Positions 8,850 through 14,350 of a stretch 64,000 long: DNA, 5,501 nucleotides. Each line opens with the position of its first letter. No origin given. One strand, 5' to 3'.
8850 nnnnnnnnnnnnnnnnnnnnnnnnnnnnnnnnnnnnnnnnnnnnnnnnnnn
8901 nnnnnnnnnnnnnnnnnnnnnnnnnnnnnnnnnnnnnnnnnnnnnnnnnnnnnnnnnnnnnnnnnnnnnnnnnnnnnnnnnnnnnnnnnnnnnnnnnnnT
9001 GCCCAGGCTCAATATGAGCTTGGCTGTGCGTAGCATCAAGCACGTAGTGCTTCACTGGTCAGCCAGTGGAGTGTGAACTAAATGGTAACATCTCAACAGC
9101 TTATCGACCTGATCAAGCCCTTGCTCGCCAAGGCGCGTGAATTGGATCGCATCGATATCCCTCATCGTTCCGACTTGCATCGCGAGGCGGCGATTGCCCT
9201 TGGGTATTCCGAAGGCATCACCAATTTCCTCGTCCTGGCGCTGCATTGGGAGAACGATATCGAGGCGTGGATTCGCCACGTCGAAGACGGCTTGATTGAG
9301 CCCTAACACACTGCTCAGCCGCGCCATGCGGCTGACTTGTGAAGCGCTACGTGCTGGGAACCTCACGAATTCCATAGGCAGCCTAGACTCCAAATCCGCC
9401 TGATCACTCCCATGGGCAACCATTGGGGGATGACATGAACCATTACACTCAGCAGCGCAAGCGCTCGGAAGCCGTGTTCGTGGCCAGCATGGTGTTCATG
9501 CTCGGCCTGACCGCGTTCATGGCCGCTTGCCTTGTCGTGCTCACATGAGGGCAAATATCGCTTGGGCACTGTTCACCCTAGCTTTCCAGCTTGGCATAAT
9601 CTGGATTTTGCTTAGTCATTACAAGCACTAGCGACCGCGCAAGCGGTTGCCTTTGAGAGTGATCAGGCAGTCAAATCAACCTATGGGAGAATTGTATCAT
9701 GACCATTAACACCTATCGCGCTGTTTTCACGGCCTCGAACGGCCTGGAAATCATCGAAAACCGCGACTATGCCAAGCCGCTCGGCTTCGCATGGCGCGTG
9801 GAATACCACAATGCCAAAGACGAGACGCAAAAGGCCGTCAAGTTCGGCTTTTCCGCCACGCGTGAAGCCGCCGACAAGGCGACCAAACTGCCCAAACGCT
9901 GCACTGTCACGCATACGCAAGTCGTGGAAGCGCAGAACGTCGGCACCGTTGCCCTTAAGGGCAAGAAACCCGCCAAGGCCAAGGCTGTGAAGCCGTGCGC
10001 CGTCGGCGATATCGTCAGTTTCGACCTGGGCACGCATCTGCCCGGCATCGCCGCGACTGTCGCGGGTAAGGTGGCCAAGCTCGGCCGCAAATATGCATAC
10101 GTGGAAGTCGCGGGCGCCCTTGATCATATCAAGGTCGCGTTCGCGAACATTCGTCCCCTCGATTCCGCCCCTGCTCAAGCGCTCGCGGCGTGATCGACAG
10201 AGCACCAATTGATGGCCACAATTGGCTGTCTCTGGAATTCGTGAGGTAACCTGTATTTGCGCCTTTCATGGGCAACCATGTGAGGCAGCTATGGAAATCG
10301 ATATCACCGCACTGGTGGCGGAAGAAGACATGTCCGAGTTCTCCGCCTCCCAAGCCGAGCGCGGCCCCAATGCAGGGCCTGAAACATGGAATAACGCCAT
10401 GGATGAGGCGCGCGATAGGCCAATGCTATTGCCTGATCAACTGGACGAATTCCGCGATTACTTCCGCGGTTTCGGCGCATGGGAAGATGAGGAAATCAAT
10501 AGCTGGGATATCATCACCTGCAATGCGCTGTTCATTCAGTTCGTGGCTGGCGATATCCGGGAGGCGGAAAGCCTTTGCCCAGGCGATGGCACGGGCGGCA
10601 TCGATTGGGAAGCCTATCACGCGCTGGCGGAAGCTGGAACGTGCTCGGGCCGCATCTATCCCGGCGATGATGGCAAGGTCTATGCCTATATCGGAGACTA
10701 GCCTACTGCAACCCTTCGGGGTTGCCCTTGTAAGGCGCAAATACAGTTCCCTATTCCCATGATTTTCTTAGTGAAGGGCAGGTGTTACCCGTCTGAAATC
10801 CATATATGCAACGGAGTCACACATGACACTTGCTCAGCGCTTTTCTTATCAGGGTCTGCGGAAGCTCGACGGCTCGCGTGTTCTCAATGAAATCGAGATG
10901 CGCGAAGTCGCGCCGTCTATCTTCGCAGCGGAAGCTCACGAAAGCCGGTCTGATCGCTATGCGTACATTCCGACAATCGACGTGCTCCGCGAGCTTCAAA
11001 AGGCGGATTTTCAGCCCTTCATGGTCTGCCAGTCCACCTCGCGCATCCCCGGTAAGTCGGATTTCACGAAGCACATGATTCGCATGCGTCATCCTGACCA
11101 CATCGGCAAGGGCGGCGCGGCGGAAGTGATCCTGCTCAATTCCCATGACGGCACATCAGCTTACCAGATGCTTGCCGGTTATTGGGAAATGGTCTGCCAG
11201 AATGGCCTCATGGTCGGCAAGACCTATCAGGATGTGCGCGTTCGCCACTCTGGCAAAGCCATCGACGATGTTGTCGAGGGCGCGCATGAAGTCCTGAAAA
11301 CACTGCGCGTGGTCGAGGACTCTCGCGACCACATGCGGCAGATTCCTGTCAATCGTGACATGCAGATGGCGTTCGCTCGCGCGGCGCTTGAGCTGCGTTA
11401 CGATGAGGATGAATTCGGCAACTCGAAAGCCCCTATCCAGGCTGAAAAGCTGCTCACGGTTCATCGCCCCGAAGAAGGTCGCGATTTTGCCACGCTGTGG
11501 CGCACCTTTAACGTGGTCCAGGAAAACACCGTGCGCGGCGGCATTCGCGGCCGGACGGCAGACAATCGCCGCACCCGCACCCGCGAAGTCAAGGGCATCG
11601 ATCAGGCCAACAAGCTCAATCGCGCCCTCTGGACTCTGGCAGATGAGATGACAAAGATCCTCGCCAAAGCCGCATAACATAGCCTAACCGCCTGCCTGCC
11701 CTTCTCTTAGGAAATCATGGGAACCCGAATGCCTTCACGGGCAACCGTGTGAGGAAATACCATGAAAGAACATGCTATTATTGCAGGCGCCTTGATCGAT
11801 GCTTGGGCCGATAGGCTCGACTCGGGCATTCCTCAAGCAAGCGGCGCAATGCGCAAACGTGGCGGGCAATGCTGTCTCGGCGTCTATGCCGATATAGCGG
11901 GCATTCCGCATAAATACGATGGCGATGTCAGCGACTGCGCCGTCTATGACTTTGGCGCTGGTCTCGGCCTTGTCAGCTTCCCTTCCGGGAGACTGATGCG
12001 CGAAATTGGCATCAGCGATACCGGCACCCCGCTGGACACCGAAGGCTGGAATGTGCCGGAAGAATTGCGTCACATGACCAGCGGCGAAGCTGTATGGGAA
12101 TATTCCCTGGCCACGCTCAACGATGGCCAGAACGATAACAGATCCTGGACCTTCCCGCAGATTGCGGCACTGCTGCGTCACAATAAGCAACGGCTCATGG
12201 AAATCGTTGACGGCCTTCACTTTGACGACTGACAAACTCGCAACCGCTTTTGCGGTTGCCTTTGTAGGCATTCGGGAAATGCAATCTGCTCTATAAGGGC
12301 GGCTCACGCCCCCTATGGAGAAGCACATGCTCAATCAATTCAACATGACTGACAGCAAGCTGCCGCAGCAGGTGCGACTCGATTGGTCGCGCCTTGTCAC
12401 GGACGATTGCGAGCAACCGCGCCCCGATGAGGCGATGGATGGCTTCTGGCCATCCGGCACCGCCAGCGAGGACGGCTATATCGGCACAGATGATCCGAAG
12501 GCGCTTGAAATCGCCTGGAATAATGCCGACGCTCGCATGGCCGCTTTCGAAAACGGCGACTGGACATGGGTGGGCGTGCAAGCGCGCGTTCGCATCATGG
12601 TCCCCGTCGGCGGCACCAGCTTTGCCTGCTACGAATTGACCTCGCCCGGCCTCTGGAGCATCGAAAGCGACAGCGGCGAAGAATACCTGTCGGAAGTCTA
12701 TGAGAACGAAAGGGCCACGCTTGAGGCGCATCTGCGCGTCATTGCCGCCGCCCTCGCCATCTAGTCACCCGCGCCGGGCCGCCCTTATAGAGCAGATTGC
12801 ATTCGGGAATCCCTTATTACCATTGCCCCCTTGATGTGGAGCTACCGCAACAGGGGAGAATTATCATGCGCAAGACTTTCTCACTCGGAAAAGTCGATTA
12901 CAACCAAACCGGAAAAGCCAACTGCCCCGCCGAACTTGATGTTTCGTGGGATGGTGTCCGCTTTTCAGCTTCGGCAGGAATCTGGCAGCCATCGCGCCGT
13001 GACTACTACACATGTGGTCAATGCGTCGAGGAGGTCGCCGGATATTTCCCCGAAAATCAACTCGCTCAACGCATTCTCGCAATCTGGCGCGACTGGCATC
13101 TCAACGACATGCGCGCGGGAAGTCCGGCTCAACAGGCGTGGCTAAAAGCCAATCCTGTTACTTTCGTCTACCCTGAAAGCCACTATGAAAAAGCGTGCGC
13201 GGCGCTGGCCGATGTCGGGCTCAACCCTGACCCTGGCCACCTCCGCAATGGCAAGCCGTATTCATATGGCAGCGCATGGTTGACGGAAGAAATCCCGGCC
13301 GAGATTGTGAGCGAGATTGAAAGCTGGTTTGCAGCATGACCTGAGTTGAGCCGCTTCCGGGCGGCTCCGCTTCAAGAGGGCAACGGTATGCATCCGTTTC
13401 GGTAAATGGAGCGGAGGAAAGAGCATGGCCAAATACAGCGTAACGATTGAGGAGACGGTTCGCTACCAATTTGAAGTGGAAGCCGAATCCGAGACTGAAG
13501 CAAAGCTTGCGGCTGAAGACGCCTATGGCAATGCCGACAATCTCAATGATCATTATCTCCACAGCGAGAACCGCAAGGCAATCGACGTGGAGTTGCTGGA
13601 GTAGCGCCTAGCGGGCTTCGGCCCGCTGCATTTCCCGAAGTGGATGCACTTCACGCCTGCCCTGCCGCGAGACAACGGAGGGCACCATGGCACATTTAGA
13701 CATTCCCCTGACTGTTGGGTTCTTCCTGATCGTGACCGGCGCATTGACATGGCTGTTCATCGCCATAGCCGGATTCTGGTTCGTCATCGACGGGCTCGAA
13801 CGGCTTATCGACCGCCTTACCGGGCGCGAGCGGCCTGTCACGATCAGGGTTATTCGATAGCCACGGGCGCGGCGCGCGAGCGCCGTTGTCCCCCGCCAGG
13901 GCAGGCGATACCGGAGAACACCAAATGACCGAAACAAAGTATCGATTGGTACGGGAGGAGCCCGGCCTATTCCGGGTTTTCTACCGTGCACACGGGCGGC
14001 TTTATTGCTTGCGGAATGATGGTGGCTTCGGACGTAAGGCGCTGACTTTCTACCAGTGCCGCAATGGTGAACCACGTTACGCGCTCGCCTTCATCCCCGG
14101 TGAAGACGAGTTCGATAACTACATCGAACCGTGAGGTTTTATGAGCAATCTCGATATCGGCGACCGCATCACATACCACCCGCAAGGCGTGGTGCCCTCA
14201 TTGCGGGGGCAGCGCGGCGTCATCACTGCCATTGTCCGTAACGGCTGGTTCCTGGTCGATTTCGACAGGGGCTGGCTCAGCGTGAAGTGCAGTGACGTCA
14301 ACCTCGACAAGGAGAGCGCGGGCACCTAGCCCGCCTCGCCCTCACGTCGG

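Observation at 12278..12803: Single gene bracketed by a perfect 25-bp inverted repeat, plus shared intergenic motifs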

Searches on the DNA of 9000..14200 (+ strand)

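Call 12: search_dna_similar(query=window:9000-14200:+, collection=plasmids, mode=distant, max_rows=40)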
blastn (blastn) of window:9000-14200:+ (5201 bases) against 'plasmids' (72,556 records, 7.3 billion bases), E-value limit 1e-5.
Records with a match: 415; places in all: 426; records where one place covers at least 80% of the query: 0.
Best place of each record, by identity: 60-80% 415.
By first word of the organism name: Pseudomonas 89; Burkholderia 75; Xanthomonas 50; Klebsiella 41; Escherichia 34; Citrobacter 26; Salmonella 21; Enterobacter 20; Cereibacter 10; Ralstonia 9; and 27 more.
By predicted mobility (MOB-suite, as given by PLSDB): conjugative 361; non-mobilizable 42; mobilizable 12.
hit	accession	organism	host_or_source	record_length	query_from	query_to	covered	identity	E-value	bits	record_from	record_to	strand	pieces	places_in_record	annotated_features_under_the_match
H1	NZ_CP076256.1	Xanthomonas translucens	Phalaris arundinacea,whole organism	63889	1909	2651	14%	65.5%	2e-29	140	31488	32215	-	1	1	DUF932 domain-containing protein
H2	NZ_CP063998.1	Xanthomonas translucens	Lolium perenne,Tissue Sample,Ryegrass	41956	1909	2651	14%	65.4%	9e-29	139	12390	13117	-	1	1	DUF932 domain-containing protein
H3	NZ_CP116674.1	Xanthomonas hortorum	Pelargonium,cell culture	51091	1909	2651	14%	65.3%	1e-27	135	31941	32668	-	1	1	DUF932 domain-containing protein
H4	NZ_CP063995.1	Xanthomonas translucens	Triticum aestivum,Tissue Sample,wheat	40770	1909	2651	14%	65.1%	5e-25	126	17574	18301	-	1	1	DUF932 domain-containing protein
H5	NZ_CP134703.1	Xanthomonas translucens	Hordeum vulgare,leaf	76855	1909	2651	14%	65.1%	5e-25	126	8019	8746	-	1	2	DUF932 domain-containing protein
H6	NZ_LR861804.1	Xanthomonas euroxanthea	-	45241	1909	2633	8%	73.1%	7e-36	235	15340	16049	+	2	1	DUF932 domain-containing protein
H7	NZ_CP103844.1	Xanthomonas hortorum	Pelargonium x hortorum,cell culture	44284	1909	2633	8%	72.9%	3e-34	231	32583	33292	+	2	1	DUF932 domain-containing protein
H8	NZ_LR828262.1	Xanthomonas hortorum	Pelargonium peltatum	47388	1909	2633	8%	72.6%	3e-34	227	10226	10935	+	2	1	DUF932 domain-containing protein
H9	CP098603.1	Xanthomonas hortorum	geranium,cell culture,leaf sample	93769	1909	2633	8%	72.6%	4e-33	226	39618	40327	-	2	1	DUF945 domain-containing protein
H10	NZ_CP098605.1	Xanthomonas hortorum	geranium,cell culture,leaf sample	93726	1909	2633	8%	72.6%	4e-33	226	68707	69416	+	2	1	DUF932 domain-containing protein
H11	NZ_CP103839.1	Xanthomonas hortorum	Pelargonium x hortorum,cell culture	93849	1909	2633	8%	72.6%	4e-33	226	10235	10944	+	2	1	DUF932 domain-containing protein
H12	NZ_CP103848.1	Xanthomonas hortorum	Pelargonium x hortorum,cell culture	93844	1909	2633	8%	72.6%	4e-33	226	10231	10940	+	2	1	DUF932 domain-containing protein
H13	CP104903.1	Xanthomonas hortorum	geranium,cell culture,leaf sample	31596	1909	2633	8%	72.3%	5e-32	224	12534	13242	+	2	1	none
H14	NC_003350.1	Pseudomonas putida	-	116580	1886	2320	8%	66.6%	2e-17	100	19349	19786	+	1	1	DUF932 domain-containing protein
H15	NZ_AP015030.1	Pseudomonas putida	-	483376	1886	2320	8%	66.6%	2e-17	100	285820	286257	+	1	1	DUF932 domain-containing protein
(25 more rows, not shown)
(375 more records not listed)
